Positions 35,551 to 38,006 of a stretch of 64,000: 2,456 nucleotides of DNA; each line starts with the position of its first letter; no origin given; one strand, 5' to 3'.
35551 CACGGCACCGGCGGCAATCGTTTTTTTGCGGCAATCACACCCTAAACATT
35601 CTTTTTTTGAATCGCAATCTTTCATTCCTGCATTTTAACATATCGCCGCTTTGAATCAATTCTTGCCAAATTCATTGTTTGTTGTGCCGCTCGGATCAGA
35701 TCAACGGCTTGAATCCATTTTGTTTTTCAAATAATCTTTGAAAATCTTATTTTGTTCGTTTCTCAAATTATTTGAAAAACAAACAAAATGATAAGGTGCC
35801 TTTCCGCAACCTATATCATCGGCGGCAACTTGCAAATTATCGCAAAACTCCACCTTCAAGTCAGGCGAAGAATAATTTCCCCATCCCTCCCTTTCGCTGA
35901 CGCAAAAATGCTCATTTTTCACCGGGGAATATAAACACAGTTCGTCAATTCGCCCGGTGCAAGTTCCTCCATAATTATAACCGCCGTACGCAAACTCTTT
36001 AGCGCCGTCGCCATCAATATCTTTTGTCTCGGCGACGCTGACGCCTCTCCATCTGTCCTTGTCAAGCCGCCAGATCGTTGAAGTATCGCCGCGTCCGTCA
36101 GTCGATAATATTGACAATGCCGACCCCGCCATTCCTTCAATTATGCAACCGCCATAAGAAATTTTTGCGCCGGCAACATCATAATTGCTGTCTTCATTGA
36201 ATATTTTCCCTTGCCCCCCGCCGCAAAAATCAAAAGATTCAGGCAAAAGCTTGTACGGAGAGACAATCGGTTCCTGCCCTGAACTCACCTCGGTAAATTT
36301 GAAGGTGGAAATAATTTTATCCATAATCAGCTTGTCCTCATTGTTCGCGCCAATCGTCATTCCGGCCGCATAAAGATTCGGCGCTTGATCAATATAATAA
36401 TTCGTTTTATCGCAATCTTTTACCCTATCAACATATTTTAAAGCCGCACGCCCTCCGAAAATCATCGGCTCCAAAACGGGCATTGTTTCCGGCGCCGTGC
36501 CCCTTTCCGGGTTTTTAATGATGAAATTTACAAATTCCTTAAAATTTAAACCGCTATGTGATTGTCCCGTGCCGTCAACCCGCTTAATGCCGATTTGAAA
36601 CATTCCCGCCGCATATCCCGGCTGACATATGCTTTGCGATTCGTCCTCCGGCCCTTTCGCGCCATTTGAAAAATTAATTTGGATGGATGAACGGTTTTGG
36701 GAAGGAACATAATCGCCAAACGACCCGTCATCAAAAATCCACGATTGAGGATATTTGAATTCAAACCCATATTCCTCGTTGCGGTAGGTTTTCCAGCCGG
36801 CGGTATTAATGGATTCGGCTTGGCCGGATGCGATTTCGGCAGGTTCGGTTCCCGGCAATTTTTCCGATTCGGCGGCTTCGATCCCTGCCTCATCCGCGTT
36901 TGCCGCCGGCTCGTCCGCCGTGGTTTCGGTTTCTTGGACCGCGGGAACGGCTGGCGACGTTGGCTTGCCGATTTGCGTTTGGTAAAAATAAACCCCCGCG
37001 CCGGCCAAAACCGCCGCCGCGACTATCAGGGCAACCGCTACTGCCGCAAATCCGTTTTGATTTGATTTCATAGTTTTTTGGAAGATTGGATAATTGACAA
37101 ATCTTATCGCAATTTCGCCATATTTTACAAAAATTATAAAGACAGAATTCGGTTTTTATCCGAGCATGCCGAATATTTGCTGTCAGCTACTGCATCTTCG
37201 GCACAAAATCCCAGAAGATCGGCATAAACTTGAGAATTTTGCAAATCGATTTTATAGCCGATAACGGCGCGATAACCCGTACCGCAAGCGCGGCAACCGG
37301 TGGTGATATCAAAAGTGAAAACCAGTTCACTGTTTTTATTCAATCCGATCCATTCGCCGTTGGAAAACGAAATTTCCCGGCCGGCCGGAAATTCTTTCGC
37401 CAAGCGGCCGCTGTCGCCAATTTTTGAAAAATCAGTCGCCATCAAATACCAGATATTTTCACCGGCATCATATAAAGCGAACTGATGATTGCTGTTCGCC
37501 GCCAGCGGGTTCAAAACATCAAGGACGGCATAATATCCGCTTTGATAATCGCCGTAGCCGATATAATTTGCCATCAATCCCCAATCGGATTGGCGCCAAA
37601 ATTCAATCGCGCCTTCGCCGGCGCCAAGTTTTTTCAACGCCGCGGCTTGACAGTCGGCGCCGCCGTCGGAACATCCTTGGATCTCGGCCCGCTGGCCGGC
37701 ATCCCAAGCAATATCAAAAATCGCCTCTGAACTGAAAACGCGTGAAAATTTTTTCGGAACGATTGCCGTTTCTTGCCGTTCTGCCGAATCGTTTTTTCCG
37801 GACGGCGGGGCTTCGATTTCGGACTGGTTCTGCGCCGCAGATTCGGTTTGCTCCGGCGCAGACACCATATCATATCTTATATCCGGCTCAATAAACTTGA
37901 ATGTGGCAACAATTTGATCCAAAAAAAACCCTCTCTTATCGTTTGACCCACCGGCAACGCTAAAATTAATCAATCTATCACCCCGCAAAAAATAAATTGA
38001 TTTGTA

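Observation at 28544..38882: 10-kb island of six paralogous N-terminally anchored proteins sharing a W-x-(T/I)-Y-R-N-E-E-(Y/W)-G-F-E-F-x-Y-P motif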

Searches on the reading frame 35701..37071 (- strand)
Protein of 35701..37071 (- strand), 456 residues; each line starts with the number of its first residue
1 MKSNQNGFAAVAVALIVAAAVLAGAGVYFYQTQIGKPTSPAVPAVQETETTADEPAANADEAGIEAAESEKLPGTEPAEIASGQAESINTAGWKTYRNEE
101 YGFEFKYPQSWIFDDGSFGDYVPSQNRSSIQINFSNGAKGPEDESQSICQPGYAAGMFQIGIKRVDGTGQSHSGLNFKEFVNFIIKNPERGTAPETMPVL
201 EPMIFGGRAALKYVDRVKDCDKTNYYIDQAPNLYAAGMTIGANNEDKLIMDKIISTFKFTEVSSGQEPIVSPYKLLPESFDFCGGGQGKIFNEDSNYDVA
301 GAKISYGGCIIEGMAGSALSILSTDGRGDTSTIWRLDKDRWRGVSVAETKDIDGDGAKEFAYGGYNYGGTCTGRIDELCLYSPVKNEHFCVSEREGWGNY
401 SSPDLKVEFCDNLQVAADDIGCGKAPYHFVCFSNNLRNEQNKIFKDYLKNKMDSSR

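Call 3: search_protein_families(library=pfam, proteins=[window:35701-37071:-], max_evalue=1)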
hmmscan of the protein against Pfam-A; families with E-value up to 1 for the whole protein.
window:35701-37071:- (456 aa): 4 families
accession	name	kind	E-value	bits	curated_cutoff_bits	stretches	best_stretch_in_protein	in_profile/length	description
PF18933.6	PsbP_2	-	6.9e-05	23.4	27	1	80-114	32-65/184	PsbP-like protein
PF22852.1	SoxE_N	-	0.14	12.5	27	1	10-31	9-29/48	Sulfocyanin, N-terminal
PF01789.22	PsbP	-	0.15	12.5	23.5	1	92-116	2-26/155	PsbP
PF04927.17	SMP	-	0.77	10.6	22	0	49-91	12-52/59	Seed maturation protein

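Call 4: search_protein_families(library=ncbifam, proteins=[window:35701-37071:-], max_evalue=1)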
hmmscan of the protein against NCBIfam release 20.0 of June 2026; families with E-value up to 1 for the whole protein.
window:35701-37071:- (456 aa): 3 families
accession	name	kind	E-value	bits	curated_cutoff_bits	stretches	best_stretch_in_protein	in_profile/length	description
NF040946.1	PSII_PsbP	equivalog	0.028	14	60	1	85-112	19-46/180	photosystem II reaction center PsbP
NF038083.1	CU044_5270_fam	subfamily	0.034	14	100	1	11-117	30-135/284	CU044_5270 family protein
TIGR03931.1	T7SS_Rv3446c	hypoth_equivalog_domain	0.043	14.2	47.6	1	9-113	7-77/194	type VII secretion-associated protein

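Call 7: find_homologous_proteins(query=window:35701-37071:-, max_evalue=0.001)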
Query window:35701-37071:- (456 aa): 65 proteins with E <= 0.001 among 8000 candidates.
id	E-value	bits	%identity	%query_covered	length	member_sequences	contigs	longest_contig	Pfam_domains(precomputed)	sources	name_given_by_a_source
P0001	3.1e-291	984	93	100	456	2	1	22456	-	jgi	-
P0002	8.0e-269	910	92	86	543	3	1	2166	PF18933.7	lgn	-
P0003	1.1e-247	840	85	86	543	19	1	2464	PF18933.7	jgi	-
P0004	2.1e-220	750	79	86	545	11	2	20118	PF18933.7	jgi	-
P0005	1.4e-215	734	74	100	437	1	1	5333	-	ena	-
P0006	4.4e-130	453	86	43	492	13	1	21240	PF18933.7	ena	-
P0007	4.4e-65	238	47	58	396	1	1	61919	-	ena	-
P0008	6.7e-38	149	65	25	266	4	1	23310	-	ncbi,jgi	-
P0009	2.2e-27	114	51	25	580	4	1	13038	PF18933.7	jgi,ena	-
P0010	6.5e-24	103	57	24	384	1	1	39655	-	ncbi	-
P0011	2.0e-21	94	85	4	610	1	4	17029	PF01789.23,PF18933.7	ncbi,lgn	-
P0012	5.0e-20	90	34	23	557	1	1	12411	PF18933.7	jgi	jgi:hypothetical protein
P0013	1.4e-17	82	51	24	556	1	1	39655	-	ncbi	-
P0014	2.5e-15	74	63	5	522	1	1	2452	PF01789.23,PF26056.1,PF18933.7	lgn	-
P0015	3.8e-15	74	79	5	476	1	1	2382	PF18933.7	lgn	-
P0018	7.4e-13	66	30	39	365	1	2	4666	PF18933.7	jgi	jgi:hypothetical protein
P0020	3.6e-12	64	86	5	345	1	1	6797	PF18933.7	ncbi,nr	ncbi:MAG: PsbP-related protein [bacterium]|nr:PsbP-related protein [bacterium]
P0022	1.0e-10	59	31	24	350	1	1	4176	PF01789.23,PF18933.7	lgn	-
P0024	3.5e-10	57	46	11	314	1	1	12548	PF18933.7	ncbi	-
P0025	5.9e-10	57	29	25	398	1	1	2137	PF18933.7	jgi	-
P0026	1.1e-9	56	70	5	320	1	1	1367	PF18933.7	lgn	-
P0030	3.6e-9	54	62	6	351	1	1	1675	PF18933.7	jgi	-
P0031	3.8e-9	54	78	5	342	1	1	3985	PF18933.7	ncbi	-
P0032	7.6e-9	53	78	5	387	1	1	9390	PF18933.7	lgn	-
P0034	9.2e-9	53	71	5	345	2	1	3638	PF18933.7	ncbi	-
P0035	1.3e-8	52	45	12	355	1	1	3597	PF18933.7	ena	-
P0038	8.0e-8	50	28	39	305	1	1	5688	PF18933.7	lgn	-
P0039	1.3e-7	49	27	41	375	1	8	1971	PF26056.1,PF18933.7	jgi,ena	-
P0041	2.4e-7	48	28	38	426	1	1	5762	PF18933.7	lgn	-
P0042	2.4e-7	48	29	38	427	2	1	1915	PF18933.7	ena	-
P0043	3.9e-7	47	38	13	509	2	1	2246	PF18933.7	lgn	-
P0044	9.7e-7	46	70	6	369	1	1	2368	PF01789.23,PF18933.7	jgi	jgi:hypothetical protein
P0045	1.6e-6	45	66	7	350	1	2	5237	PF18933.7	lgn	-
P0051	1.4e-5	42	54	8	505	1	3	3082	PF18933.7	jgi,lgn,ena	-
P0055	3.4e-5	41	33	23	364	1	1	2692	PF18933.7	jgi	-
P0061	2.1e-4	38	80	4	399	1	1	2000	PF18933.7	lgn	-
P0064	6.8e-4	37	76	5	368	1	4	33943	PF18933.7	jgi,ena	-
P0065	7.3e-4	37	69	6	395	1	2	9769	PF18933.7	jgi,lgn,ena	-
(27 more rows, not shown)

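Call 10: find_encoding_contigs(protein=P0001, flank=10000, max_places=3)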
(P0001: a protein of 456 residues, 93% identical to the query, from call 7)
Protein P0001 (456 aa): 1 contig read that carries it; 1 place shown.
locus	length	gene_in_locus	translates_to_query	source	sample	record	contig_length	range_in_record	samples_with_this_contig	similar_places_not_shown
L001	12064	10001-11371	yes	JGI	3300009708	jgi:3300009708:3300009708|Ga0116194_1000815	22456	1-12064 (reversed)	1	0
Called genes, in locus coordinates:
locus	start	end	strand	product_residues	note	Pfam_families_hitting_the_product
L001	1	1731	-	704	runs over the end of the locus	PF01751:Toprim, PF01131:Topoisom_bac, PF01396:Zn_ribbon_Top1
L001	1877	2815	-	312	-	PF02481:DNA_processg_A, PF17782:WHD_DprA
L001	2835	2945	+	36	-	-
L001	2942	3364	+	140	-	-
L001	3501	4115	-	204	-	PF01195:Pept_tRNA_hydro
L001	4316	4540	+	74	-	-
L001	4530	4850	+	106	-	PF02452:PemK_toxin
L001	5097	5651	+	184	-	PF10502:Peptidase_S26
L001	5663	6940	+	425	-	PF13393:tRNA-synt_His, PF00587:tRNA-synt_2b, PF03129:HGTP_anticodon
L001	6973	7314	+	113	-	PF11969:DcpS_C, PF01230:HIT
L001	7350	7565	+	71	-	-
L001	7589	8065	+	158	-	PF09424:YqeY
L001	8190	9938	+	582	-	PF18933:PsbP_2 (faint)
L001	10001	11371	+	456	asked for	-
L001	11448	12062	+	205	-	?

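Call 11: find_encoding_contigs(protein=P0004, flank=10000, max_places=3)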
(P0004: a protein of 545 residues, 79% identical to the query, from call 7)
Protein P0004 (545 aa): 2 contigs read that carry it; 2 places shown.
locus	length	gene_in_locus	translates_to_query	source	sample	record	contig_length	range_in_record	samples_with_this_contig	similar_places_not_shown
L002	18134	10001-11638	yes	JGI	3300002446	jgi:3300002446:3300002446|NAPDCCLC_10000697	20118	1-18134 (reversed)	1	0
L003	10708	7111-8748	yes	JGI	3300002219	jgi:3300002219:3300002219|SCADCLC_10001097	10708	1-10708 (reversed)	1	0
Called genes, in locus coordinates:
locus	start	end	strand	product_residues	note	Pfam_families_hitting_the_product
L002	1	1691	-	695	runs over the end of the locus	PF01751:Toprim, PF01131:Topoisom_bac, PF01396:Zn_ribbon_Top1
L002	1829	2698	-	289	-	PF02481:DNA_processg_A, PF17782:WHD_DprA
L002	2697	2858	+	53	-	-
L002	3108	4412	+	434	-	PF13173:AAA_14, PF13401:AAA_22 (faint), PF13635:DUF4143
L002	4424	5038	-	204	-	PF01195:Pept_tRNA_hydro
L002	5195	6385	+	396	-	PF01637:ATPase_2 (faint), PF13173:AAA_14, PF13401:AAA_22 (faint), PF13635:DUF4143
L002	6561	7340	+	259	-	PF10502:Peptidase_S26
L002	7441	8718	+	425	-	PF13393:tRNA-synt_His, PF00587:tRNA-synt_2b, PF03129:HGTP_anticodon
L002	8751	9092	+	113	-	PF11969:DcpS_C, PF01230:HIT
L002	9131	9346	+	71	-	-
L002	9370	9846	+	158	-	PF09424:YqeY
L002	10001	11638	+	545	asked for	PF18933:PsbP_2 (faint)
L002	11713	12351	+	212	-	-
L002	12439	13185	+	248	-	-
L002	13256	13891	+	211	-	-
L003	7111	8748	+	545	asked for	PF18933:PsbP_2 (faint)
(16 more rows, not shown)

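Call 12: find_encoding_contigs(protein=P0006, flank=10000, max_places=3)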
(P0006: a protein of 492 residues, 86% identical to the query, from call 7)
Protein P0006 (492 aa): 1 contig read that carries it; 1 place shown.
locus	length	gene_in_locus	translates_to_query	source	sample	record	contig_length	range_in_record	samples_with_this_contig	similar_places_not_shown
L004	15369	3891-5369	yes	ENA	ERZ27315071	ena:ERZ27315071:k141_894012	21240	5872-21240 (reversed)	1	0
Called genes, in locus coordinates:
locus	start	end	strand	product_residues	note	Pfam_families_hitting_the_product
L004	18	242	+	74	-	-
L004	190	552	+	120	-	PF02452:PemK_toxin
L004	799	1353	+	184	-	PF10502:Peptidase_S26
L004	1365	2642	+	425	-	PF13393:tRNA-synt_His, PF00587:tRNA-synt_2b, PF03129:HGTP_anticodon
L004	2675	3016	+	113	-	PF11969:DcpS_C, PF01230:HIT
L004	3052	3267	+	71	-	-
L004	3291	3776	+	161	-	PF09424:YqeY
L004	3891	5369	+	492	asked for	PF18933:PsbP_2 (faint)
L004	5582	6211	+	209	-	-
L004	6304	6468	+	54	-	-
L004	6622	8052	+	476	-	PF13173:AAA_14, PF13635:DUF4143 (weak)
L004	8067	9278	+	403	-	-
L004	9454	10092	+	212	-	-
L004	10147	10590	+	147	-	PF02130:YbeY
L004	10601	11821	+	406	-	PF11104:PilM_2 (faint), PF02491:SHS2_FTSA, PF06723:MreB_Mbl, PF14450:FtsA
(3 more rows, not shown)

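Call 13: find_encoding_contigs(protein=P0007, flank=10000, max_places=3)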
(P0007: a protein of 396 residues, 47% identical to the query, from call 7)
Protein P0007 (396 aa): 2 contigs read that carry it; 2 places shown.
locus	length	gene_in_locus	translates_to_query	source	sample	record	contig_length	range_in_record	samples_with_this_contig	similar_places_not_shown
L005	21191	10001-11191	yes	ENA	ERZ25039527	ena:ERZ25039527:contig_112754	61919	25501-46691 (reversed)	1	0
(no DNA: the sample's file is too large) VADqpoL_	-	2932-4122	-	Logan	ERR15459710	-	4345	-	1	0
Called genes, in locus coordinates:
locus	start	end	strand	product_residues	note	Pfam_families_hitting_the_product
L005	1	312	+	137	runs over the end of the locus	-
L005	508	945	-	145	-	-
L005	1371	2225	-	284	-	PF01131:Topoisom_bac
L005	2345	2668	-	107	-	PF01131:Topoisom_bac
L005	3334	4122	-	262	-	PF02481:DNA_processg_A, PF18306:LDcluster4 (faint)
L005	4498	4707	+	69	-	-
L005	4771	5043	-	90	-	PF01195:Pept_tRNA_hydro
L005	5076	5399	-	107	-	PF01195:Pept_tRNA_hydro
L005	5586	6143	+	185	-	PF10502:Peptidase_S26, PF00717:Peptidase_S24 (faint)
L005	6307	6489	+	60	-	-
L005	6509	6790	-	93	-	-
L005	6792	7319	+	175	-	PF13393:tRNA-synt_His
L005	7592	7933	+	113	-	PF11969:DcpS_C, PF01230:HIT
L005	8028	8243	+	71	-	-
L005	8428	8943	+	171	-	PF09424:YqeY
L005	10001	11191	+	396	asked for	-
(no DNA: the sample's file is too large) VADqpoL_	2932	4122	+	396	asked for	-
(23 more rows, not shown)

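Call 19: search_solved_structures(query=A1, max_evalue=1, show_alignments=2)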
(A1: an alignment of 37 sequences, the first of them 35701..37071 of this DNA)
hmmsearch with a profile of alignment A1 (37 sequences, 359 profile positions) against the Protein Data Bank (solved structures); distinct sequences matched with E-value up to 1: 13.
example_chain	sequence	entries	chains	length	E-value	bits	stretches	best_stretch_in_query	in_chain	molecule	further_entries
2lnj_A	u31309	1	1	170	0.028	17.4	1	77-217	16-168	Putative uncharacterized protein sll1418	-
2xb3_A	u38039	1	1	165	0.049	16.6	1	72-217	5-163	PSBP PROTEIN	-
6s0x_v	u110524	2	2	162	0.19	14.6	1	230-317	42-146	Ribosome hibernation promoting factor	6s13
8za9_C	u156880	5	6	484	0.23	14.3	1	4-41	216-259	Butyrophilin subfamily 3 member A1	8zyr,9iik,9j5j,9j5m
8zjy_F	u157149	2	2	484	0.23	14.3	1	4-41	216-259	Butyrophilin subfamily 3 member A1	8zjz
8zhr_F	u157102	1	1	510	0.26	14.2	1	4-41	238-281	Butyrophilin subfamily 3 member A1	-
9jqp_A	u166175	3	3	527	0.27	14.1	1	4-41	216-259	Butyrophilin subfamily 3 member A1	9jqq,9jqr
8zjx_F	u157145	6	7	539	0.28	14.1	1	4-41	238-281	Butyrophilin subfamily 3 member A1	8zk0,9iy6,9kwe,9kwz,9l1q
8zk1_F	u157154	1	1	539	0.28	14.1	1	4-41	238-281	Butyrophilin subfamily 3 member A1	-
5nd8_v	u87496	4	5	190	0.3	13.9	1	230-310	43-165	Ribosome hibernation promotion factor | Ribosome hibernation promoting factor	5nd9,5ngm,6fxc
5tcp_0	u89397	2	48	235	0.34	13.8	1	5-40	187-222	Lipoprotein PrgK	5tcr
3j6d_a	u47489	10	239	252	0.37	13.7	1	5-40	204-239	Pathogenicity 1 island effector protein | Lipoprotein PrgK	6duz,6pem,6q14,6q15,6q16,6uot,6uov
9hmf_O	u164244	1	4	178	0.64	12.9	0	3-66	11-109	Flagellar protein FliL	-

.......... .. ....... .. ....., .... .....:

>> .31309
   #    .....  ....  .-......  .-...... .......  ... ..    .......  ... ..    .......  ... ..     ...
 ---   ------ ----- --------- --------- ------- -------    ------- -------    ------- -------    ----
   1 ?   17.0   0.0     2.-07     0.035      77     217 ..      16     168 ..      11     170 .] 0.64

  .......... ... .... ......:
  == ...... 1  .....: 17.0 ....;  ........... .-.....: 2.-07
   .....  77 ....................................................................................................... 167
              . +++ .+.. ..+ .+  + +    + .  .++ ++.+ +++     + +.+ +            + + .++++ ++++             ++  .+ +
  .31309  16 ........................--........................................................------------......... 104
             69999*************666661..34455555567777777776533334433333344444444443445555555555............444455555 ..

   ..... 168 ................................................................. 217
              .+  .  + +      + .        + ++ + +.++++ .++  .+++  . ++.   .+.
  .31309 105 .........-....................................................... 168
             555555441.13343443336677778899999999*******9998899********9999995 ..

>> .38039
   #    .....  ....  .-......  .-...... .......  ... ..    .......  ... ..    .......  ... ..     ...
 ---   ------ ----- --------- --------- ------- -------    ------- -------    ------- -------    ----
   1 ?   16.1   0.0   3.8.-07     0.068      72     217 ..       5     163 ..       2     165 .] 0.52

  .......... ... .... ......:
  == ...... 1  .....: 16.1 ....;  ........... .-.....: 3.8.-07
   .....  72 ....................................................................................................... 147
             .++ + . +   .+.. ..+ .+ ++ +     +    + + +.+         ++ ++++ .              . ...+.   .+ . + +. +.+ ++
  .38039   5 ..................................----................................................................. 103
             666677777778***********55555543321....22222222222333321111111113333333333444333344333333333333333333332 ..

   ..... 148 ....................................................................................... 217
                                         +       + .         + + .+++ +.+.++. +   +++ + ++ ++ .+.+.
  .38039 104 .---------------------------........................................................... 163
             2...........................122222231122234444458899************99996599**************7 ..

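Call 23: predict_structure(alignment_id=A1)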
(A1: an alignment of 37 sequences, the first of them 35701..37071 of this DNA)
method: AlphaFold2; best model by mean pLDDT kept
length: 456 residues; sequences in the alignment: 37
mean_pLDDT: 42.5   pTM: 0.31
mean pLDDT of the five models: 42.5, 39.2, 38.8, 38.6, 37.5
residues with pLDDT >= 90: 3; 70-90: 53; 50-70: 31; < 50: 369
segments of 3 or more residues with pLDDT < 50: 38-54, 56-84, 116-243, 263-388, 390-456
pLDDT, mean of each block of 10 residues (from residue 1): 56 82 75 56 41 42 40 36 59 83 79 50 39 39 28 25 35 43 40 26 28 35 34 35 57 77 43 32 29 30 30 33 37 40 33 32 34 42 43 40 34 33 31 36 43 36
secondary structure, 60 per line:
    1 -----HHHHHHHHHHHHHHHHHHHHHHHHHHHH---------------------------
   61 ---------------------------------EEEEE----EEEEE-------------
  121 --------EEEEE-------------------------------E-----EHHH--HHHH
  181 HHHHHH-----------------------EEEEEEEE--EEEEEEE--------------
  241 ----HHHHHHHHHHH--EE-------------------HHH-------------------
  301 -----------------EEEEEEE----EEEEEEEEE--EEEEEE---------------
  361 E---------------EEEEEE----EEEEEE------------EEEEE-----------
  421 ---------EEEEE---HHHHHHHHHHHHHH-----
elements in order: H6-33 E94-98 E103-107 E129-133 H177-186 E210-217 E220-226 H245-255 E318-324 E329-337 E340-345 E377-382 E387-392 E405-409 E430-434 H438-451

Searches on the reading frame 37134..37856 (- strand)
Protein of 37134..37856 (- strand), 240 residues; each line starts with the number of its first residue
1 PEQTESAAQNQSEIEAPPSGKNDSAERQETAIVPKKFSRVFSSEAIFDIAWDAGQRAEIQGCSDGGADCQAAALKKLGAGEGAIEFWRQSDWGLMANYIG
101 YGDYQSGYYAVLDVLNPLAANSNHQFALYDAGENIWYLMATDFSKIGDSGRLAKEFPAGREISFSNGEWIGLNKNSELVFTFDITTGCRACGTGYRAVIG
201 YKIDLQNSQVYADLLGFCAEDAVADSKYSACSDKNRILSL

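Call 61: search_solved_structures(query=window:37134-37856:-, max_evalue=1)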
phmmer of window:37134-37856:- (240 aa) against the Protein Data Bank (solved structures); distinct sequences matched with E-value up to 1: 1.
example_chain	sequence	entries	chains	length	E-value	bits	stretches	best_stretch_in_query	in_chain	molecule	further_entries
1ddz_A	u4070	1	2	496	0.011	18.8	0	10-69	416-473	CARBONIC ANHYDRASE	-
